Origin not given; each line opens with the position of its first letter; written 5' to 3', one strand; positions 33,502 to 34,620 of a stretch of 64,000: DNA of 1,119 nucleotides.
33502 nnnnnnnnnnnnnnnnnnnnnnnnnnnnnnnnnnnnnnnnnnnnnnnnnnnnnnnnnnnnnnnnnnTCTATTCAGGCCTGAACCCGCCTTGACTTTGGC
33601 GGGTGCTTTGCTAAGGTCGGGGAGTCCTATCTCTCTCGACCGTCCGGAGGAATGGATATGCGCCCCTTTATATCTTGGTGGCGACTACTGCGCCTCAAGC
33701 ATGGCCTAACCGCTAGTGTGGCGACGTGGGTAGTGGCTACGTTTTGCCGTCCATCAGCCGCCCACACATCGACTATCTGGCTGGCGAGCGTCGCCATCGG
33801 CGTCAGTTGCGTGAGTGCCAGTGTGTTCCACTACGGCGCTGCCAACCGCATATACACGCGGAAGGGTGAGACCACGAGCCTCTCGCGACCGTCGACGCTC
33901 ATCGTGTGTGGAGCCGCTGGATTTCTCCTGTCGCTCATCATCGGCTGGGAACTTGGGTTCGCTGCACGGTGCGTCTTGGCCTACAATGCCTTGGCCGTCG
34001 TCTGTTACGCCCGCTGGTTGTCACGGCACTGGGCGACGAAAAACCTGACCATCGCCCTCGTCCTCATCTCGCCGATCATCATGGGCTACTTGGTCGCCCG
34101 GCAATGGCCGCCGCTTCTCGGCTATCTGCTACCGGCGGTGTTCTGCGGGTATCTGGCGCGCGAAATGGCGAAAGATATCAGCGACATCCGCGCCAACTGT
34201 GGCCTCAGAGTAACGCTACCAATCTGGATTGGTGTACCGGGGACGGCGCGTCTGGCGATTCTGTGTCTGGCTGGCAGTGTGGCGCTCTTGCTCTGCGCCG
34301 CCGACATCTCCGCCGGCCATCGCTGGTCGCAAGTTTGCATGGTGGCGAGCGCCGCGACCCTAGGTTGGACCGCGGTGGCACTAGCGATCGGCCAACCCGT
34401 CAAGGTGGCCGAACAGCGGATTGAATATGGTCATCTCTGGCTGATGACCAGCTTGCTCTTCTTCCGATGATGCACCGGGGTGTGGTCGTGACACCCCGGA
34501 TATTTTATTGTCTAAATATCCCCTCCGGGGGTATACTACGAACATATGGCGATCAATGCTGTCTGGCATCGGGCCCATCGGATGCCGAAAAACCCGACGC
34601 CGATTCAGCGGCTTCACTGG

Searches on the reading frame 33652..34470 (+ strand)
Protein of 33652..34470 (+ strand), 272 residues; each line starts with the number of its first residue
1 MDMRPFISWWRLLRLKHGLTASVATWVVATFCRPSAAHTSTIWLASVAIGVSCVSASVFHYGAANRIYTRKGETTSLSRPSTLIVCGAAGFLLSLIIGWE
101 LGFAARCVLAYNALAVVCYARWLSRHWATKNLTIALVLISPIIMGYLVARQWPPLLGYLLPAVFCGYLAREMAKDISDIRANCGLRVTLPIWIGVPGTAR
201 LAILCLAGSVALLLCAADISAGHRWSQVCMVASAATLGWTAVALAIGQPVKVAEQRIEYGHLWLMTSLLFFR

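Call 10: search_protein_families(library=pfam, proteins=[window:33652-34470:+], max_evalue=1)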
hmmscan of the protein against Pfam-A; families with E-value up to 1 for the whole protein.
window:33652-34470:+ (272 aa): 1 family
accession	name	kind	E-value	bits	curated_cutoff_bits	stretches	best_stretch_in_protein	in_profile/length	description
PF01040.23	UbiA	-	3.2e-08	33.6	34.2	1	83-247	69-235/250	UbiA prenyltransferase family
